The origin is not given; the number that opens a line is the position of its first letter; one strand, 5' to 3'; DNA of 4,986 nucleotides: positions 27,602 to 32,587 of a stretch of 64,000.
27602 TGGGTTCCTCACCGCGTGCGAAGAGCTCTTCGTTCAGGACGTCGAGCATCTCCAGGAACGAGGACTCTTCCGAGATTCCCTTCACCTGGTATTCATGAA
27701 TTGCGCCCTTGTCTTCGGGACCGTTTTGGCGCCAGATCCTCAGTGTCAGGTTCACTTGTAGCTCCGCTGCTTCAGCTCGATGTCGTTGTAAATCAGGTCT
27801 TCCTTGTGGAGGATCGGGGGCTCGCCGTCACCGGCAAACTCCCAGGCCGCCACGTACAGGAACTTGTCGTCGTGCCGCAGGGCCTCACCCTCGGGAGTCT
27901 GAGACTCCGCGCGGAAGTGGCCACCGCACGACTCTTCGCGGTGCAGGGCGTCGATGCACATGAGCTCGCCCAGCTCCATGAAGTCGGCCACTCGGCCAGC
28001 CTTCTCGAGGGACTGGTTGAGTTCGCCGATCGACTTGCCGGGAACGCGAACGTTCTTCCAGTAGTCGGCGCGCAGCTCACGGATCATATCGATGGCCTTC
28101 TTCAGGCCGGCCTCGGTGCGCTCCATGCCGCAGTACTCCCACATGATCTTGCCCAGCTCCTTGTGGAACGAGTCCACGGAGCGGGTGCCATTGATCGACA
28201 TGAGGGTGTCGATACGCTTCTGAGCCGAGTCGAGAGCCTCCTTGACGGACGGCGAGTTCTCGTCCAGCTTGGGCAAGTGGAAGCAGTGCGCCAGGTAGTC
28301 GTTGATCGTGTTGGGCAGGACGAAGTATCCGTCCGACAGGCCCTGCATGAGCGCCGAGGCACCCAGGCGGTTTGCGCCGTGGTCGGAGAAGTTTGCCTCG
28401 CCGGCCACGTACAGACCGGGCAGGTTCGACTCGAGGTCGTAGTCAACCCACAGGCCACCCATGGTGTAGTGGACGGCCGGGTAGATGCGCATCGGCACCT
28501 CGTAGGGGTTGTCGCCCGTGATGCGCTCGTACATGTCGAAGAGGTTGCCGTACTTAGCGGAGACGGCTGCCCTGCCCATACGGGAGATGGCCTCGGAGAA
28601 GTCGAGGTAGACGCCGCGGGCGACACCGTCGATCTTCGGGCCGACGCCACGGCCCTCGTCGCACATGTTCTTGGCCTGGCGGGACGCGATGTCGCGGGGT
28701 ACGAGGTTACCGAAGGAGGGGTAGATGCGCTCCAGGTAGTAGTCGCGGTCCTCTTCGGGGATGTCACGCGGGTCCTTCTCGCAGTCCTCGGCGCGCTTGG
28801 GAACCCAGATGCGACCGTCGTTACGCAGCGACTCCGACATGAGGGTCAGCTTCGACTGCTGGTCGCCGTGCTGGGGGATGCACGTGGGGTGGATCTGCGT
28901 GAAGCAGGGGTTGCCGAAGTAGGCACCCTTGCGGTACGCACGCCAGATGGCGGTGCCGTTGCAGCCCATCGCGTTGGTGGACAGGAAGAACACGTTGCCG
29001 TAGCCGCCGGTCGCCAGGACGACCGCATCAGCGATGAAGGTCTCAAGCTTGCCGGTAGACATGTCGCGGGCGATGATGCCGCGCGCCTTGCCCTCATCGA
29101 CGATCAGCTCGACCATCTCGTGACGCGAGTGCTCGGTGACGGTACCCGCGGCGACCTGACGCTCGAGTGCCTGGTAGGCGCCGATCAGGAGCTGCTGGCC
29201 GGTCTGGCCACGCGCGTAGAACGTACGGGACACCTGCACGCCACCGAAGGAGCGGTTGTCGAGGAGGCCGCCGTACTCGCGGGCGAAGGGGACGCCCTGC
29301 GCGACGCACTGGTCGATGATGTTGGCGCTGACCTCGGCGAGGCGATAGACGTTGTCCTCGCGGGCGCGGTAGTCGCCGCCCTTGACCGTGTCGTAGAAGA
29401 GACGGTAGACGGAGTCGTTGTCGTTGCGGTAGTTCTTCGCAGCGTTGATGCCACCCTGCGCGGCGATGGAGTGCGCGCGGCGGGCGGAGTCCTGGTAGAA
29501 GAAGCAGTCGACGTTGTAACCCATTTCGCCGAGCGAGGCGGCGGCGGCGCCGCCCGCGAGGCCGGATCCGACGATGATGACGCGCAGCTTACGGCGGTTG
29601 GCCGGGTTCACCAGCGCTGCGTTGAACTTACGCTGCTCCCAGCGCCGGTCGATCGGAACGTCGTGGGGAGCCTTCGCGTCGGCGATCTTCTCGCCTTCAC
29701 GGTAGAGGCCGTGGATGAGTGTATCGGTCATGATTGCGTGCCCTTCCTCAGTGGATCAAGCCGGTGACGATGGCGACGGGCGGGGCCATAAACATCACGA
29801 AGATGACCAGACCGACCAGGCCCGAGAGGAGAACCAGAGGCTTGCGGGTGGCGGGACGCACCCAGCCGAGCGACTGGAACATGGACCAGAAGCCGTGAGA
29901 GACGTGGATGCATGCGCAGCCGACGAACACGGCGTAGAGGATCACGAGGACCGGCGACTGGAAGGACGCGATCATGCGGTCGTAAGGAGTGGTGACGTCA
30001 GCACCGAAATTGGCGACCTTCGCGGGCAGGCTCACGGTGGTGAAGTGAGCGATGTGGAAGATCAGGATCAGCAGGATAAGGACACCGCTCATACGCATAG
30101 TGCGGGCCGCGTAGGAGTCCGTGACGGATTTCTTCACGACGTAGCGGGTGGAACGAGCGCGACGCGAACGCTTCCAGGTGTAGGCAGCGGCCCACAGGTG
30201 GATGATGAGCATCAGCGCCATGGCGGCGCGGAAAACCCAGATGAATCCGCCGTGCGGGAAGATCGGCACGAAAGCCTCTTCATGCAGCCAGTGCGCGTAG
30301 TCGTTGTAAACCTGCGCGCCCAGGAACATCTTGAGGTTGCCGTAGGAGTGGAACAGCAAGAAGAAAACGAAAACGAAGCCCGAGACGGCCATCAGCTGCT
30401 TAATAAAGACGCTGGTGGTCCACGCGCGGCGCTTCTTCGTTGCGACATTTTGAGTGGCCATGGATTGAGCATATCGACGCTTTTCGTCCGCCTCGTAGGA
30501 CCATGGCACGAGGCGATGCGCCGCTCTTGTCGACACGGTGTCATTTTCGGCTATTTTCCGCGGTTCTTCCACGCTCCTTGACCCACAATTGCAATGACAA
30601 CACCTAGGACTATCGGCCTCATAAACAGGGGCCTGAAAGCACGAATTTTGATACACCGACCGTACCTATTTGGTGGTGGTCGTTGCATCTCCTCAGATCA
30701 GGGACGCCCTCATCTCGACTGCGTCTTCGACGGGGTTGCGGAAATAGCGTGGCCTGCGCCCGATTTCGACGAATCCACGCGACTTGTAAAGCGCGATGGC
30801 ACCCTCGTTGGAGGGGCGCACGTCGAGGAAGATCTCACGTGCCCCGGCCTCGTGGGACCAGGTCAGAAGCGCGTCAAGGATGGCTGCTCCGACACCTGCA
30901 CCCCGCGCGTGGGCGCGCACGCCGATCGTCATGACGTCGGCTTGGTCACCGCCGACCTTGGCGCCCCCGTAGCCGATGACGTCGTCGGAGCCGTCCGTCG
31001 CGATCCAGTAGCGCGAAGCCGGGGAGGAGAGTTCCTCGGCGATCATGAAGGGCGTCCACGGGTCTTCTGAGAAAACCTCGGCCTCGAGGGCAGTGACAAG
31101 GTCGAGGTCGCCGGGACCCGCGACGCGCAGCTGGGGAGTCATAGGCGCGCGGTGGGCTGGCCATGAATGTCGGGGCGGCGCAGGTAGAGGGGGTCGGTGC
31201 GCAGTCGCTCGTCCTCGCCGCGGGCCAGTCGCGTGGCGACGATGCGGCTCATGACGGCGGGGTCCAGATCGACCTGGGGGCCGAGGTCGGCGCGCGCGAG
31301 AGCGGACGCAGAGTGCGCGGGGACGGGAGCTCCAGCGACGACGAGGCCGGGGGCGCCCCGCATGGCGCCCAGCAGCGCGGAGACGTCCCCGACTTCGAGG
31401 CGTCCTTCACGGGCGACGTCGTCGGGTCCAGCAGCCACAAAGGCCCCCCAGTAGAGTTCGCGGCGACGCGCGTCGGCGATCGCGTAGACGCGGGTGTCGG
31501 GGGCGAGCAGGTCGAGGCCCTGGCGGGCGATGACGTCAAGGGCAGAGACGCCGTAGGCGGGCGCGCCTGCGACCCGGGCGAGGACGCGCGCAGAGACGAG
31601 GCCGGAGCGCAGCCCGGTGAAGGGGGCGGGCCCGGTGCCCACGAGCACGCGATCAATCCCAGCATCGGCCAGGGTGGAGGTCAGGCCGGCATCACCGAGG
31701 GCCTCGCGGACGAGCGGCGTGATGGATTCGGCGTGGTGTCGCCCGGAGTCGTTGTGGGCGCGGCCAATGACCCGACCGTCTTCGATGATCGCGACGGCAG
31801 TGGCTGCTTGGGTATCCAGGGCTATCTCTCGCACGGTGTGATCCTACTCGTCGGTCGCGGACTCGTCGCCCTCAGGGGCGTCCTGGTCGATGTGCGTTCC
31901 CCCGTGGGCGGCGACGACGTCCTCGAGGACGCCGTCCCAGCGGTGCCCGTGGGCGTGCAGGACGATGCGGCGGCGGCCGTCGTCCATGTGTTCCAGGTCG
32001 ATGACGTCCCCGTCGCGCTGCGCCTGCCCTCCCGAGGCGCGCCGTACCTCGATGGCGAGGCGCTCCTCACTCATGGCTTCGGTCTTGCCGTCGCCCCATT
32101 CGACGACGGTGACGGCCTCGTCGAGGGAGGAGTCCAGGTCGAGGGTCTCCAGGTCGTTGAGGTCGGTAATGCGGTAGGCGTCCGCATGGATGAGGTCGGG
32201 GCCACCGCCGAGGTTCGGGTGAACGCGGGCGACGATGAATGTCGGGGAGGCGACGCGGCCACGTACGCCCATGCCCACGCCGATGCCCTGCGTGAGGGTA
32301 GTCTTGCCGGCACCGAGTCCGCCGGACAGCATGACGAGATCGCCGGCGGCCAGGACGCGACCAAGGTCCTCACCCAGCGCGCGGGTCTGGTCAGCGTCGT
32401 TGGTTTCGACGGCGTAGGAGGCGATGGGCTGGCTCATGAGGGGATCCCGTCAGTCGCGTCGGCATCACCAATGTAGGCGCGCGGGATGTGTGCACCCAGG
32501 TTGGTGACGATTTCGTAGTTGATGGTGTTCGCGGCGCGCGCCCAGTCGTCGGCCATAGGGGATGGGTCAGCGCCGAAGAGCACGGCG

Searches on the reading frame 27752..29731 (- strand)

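Call 50: search_protein_families(library=pfam, proteins=[window:27752-29731:-], max_evalue=0.0001)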
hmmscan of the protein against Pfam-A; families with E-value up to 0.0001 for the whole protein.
window:27752-29731:- (659 aa): 4 families
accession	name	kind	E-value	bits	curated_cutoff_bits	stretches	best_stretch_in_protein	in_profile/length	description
PF00890.30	FAD_binding_2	-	4.4e-60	204.5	20.4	1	51-461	2-414/414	FAD binding domain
PF02910.25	Succ_DH_flav_C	-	6.7e-35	120.3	20.8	1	523-658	1-130/130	Fumarate reductase flavoprotein C-term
PF01266.30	DAO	-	4e-07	30.3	27.9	1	50-376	1-331/353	FAD dependent oxidoreductase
PF07992.20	Pyr_redox_2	-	4e-05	23.6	26.1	0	50-249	2-115/291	Pyridine nucleotide-disulphide oxidoreductase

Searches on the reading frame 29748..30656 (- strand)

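Call 57: search_protein_families(library=pfam, proteins=[window:29748-30656:-], max_evalue=0.00001)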
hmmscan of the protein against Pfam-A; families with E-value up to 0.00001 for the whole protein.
window:29748-30656:- (302 aa): 1 family
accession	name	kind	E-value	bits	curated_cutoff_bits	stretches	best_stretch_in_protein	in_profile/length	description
PF01127.27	Sdh_cyt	-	6.5e-06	26.7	25.8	0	164-284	3-119/122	Succinate dehydrogenase/Fumarate reductase transmembrane subunit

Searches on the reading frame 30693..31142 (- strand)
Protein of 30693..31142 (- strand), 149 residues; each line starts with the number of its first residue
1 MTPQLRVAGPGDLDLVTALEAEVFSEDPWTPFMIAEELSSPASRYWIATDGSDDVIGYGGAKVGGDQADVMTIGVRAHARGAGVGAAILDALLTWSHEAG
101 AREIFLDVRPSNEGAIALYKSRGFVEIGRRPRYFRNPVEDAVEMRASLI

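Call 57: search_protein_families(library=pfam, proteins=[window:30693-31142:-], max_evalue=0.00001)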
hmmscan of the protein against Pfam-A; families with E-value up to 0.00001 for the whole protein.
window:30693-31142:- (149 aa): 3 families
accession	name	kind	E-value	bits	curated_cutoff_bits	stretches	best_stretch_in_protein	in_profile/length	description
PF00583.31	Acetyltransf_1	-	5.7e-17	62.5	20.7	1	27-124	14-116/116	Acetyltransferase (GNAT) family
PF13508.13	Acetyltransf_7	-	3.6e-11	43.7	27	1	42-126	2-84/84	Acetyltransferase (GNAT) domain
PF13673.13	Acetyltransf_10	-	1.6e-07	31.8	23.6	1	21-129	10-112/128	Acetyltransferase (GNAT) domain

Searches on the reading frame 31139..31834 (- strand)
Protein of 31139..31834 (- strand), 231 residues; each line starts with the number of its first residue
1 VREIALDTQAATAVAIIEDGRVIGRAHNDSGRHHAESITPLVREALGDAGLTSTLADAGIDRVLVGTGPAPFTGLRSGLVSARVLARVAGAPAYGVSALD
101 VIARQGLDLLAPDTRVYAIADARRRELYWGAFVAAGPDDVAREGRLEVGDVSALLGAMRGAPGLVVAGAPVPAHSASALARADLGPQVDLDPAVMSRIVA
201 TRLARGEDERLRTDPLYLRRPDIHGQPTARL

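Call 57: search_protein_families(library=pfam, proteins=[window:31139-31834:-], max_evalue=0.00001)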
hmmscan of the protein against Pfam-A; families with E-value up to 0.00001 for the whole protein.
window:31139-31834:- (231 aa): 1 family
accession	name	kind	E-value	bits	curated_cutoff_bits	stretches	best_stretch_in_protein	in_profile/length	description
PF00814.31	TsaD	-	6.2e-18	65.9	24.8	1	30-150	25-146/264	tRNA N6-adenosine threonylcarbamoyltransferase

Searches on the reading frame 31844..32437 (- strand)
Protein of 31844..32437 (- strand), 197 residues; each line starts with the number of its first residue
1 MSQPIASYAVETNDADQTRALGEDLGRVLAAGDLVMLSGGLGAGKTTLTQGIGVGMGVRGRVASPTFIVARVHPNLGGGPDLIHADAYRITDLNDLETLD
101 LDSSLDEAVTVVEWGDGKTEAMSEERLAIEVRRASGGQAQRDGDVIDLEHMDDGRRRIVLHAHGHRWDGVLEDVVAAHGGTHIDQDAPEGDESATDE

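Call 57: search_protein_families(library=pfam, proteins=[window:31844-32437:-], max_evalue=0.00001)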
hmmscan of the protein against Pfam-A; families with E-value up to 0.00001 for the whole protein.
window:31844-32437:- (197 aa): 1 family
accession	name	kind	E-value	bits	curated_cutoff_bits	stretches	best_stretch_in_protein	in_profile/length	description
PF02367.23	TsaE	-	3.8e-32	111.4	26.6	1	13-135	2-122/128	Threonylcarbamoyl adenosine biosynthesis protein TsaE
